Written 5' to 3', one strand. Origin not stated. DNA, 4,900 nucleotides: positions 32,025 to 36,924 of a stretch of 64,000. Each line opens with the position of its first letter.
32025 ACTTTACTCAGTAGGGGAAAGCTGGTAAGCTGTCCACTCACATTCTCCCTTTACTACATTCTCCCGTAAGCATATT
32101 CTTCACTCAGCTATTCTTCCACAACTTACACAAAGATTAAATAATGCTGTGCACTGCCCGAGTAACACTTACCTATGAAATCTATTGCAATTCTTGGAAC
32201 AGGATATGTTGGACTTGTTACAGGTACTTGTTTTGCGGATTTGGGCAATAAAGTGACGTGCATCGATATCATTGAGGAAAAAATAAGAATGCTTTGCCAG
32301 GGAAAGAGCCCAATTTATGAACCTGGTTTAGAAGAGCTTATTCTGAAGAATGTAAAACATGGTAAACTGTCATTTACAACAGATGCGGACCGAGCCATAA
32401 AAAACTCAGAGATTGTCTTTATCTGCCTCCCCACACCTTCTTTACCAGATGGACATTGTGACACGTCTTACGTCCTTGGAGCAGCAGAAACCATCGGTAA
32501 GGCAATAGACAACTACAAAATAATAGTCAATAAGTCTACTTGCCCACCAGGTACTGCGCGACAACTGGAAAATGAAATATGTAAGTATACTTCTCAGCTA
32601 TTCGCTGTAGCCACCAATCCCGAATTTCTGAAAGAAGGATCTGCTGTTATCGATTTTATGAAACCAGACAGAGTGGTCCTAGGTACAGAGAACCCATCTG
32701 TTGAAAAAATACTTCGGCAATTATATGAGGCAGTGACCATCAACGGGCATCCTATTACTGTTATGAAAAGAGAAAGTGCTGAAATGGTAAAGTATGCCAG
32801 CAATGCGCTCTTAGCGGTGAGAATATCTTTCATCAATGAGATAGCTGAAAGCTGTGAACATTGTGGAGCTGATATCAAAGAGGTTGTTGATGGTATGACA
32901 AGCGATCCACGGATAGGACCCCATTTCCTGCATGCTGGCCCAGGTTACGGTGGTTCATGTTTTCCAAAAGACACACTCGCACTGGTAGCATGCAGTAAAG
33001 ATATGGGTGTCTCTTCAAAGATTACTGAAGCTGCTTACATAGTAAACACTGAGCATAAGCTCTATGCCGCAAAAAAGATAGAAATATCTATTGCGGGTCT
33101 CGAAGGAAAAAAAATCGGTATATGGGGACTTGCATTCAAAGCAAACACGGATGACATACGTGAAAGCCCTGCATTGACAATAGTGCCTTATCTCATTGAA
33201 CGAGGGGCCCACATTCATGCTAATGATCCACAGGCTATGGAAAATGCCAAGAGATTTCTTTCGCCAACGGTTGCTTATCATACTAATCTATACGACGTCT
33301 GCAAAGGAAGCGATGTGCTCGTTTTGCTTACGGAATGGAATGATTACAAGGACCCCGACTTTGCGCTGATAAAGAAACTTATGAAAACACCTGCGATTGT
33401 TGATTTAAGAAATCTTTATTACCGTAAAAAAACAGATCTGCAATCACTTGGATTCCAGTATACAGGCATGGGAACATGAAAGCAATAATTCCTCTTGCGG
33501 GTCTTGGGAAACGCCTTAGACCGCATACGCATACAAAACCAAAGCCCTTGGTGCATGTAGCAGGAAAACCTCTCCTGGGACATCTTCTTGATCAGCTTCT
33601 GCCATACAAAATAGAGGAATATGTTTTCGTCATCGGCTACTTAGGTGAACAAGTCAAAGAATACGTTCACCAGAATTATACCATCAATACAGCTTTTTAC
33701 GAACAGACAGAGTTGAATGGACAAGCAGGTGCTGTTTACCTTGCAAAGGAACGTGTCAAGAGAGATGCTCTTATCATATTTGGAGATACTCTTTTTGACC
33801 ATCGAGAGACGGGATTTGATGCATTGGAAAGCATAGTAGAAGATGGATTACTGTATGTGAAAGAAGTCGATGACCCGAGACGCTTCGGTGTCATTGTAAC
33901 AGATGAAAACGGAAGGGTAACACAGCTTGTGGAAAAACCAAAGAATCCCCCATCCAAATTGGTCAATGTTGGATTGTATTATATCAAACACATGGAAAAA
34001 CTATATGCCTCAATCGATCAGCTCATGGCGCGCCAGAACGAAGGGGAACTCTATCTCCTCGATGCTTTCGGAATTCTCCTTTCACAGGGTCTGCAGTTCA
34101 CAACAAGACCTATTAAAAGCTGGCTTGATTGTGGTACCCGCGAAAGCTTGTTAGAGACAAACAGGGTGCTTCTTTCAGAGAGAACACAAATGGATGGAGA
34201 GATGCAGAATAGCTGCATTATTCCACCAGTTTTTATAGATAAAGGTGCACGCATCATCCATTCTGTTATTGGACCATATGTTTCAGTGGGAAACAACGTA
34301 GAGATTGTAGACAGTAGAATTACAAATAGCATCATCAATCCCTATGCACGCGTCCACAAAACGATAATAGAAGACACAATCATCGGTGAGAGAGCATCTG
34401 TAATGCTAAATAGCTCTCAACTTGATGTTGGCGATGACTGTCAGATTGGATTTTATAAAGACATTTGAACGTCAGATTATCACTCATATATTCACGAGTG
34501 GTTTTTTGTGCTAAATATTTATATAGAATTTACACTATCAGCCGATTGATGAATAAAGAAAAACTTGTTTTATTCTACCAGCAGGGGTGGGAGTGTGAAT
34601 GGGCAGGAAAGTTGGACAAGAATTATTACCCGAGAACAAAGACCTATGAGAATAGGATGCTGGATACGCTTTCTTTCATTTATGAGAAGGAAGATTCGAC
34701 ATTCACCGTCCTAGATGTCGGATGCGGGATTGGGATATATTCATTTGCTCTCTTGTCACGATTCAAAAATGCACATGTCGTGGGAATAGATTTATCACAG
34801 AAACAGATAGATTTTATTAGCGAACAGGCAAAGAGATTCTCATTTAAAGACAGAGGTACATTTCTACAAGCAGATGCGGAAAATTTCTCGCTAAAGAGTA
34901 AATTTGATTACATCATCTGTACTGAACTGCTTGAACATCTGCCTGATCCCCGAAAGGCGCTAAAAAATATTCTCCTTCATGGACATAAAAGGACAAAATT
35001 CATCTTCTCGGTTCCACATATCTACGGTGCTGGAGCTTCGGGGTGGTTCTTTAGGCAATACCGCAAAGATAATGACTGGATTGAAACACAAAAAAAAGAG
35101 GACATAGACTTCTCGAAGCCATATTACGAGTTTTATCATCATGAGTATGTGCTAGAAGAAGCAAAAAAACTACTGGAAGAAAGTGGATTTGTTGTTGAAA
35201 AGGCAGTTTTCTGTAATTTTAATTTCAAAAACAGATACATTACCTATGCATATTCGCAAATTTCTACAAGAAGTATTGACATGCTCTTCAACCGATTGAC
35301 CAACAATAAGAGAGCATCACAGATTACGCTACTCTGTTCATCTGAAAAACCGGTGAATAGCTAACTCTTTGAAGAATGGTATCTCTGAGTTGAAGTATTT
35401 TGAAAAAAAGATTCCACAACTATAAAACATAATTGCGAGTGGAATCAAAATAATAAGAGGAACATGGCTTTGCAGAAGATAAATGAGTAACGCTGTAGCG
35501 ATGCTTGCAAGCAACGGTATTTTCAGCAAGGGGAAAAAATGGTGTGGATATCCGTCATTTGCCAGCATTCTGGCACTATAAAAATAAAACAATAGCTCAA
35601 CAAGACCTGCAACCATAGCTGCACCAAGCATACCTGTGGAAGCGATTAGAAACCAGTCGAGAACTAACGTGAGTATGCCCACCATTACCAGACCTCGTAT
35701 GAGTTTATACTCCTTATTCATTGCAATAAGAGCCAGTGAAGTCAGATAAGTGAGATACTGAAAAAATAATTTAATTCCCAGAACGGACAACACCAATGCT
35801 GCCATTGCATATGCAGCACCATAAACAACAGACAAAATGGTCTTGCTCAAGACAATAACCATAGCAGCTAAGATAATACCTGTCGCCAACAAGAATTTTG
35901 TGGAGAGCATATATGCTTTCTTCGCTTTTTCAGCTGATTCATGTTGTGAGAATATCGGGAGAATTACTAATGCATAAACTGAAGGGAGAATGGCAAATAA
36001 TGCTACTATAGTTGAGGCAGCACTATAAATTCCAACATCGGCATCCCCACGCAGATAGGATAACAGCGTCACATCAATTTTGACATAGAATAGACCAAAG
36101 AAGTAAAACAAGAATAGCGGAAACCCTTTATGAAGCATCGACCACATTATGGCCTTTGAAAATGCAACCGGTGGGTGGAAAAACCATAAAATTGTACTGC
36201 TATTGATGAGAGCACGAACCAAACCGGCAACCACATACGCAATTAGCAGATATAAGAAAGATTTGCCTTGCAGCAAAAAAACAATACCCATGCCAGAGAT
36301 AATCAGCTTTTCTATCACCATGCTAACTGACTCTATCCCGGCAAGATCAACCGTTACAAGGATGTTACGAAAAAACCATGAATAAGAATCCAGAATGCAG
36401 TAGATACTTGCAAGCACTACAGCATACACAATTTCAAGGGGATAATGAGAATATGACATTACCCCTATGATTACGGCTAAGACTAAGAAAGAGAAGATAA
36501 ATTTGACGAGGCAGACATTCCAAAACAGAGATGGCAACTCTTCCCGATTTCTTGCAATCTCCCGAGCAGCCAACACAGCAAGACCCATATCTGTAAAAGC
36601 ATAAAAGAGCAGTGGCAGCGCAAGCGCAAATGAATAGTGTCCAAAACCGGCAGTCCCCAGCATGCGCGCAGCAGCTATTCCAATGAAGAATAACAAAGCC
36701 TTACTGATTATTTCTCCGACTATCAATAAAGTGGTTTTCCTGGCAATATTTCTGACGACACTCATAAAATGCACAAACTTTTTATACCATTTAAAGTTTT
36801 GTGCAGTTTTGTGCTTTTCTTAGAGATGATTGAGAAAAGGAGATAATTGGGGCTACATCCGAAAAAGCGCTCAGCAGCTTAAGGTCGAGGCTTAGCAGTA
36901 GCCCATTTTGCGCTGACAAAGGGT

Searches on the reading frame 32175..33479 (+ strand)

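Call 9: search_protein_families(library=pfam, proteins=[window:32175-33479:+], max_evalue=0.001)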
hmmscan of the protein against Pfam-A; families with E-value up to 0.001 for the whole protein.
window:32175-33479:+ (434 aa): 6 families
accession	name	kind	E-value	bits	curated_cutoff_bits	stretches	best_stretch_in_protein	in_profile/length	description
PF03721.20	UDPG_MGDP_dh_N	-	5.2e-62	209.2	27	1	3-183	2-187/187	UDP-glucose/GDP-mannose dehydrogenase family, NAD binding domain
PF00984.24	UDPG_MGDP_dh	-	1.4e-35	121.7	25.4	1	200-292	1-93/94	UDP-glucose/GDP-mannose dehydrogenase family, central domain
PF03720.21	UDPG_MGDP_dh_C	-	5.3e-34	117.1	30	1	315-415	1-101/103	UDP-glucose/GDP-mannose dehydrogenase family, UDP binding domain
PF03807.23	F420_oxidored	-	5.2e-06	27.4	21.6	0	4-90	2-72/94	NADP oxidoreductase coenzyme F420-dependent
PF01210.29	NAD_Gly3P_dh_N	-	0.00072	20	23.1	0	3-90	1-82/158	NAD-dependent glycerol-3-phosphate dehydrogenase N-terminus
PF03446.21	NAD_binding_2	-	0.00085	19.8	21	0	3-137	1-109/161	NAD binding domain of 6-phosphogluconate dehydrogenase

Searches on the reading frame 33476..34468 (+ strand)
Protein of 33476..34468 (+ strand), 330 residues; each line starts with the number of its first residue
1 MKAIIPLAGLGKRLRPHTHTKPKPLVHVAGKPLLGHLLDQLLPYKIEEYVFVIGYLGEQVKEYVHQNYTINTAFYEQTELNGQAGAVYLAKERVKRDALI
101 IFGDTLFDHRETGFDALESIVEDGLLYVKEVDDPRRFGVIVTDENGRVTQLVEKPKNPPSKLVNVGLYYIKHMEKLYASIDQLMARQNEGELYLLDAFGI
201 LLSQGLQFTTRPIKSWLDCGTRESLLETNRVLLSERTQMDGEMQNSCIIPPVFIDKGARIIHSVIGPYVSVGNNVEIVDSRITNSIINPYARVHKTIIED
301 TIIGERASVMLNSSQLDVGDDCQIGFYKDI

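Call 9: search_protein_families(library=pfam, proteins=[window:33476-34468:+], max_evalue=0.001)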
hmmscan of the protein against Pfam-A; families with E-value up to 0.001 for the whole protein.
window:33476-34468:+ (330 aa): 5 families
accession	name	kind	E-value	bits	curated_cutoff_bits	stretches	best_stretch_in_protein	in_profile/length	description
PF00483.29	NTP_transferase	-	4.5e-34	118.6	21.2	1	2-233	1-243/245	Nucleotidyl transferase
PF12804.13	NTP_transf_3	-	1.6e-06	28.9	27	1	4-107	2-98/160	MobA-like NTP transferase domain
PF25084.1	LbH_EIF2B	-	1.4e-05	25.4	54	1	244-309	20-87/105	EIF2B subunit epsilon LbH domain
PF24894.1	Hexapep_GlmU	-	0.00019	21.9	23.3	1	235-302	8-75/104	GlmU-like, C-terminal hexapeptide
PF00132.30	Hexapep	-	0.00063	19.8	27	0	252-277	8-34/36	Bacterial transferase hexapeptide (six repeats)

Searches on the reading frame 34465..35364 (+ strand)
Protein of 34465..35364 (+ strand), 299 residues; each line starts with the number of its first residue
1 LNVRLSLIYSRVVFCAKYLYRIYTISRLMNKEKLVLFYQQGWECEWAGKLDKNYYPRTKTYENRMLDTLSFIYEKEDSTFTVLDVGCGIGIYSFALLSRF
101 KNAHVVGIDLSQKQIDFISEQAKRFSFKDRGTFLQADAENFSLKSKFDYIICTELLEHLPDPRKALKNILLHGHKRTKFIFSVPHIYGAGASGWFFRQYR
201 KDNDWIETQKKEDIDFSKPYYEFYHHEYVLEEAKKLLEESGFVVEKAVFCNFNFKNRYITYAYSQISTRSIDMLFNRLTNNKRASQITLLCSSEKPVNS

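Call 9: search_protein_families(library=pfam, proteins=[window:34465-35364:+], max_evalue=0.001)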
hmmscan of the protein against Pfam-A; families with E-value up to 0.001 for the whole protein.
window:34465-35364:+ (299 aa): 16 families
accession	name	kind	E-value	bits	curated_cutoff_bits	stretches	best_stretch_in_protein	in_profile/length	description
PF13847.12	Methyltransf_31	-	3.3e-21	75.9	27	1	78-204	3-127/145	Methyltransferase domain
PF13649.12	Methyltransf_25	-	7.3e-19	68.7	27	1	82-169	1-89/97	Methyltransferase domain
PF13489.12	Methyltransf_23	-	1.4e-18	67.6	27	1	61-245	5-162/164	Methyltransferase domain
PF08242.18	Methyltransf_12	-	1.7e-17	64.3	30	1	83-169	1-88/98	Methyltransferase domain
PF08241.18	Methyltransf_11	-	4.3e-17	63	21.2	1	83-169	1-83/95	Methyltransferase domain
PF02353.26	CMAS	-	3.5e-08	33.5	27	1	80-159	64-140/273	Mycolic acid cyclopropane synthetase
PF05175.20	MTS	-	2.1e-07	31.2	23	1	78-152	31-104/170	Methyltransferase small domain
PF13679.12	Methyltransf_32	-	7.5e-07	29.7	27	1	74-143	21-94/143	Methyltransferase domain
PF05401.17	NodS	-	1.3e-06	28.8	24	1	58-183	23-146/201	Nodulation protein S (NodS)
PF02527.21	GidB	-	1.4e-06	28.2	27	1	61-152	31-121/184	rRNA small subunit methyltransferase G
PF06325.19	PrmA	-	2.5e-06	27.7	22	1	76-168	159-248/296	Ribosomal protein L11 methyltransferase (PrmA)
PF01728.25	FtsJ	-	7.2e-06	26.5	24.1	1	78-152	21-97/181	FtsJ-like methyltransferase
PF07021.18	MetW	-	2.7e-05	24.3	21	1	80-175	15-104/193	Methionine biosynthesis protein MetW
PF01209.24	Ubie_methyltran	-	2.7e-05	24.1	20.1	1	79-169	48-139/233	ubiE/COQ5 methyltransferase family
PF02475.24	TRM5-TYW2_MTfase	-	6.8e-05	23.3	28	1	79-155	37-113/164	TRM5/TYW2 methyltransferase domain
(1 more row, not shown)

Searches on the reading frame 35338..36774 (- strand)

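Call 9: search_protein_families(library=pfam, proteins=[window:35338-36774:-], max_evalue=0.001)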
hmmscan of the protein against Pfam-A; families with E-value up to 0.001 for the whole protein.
window:35338-36774:- (478 aa): 2 families
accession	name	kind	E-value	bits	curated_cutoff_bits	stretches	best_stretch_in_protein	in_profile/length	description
PF01943.22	Polysacc_synt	-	9.3e-33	114.3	28.2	1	11-277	2-272/274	Polysaccharide biosynthesis protein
PF13440.11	Polysacc_synt_3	-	2.8e-12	46.9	23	1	36-324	3-290/293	Polysaccharide biosynthesis protein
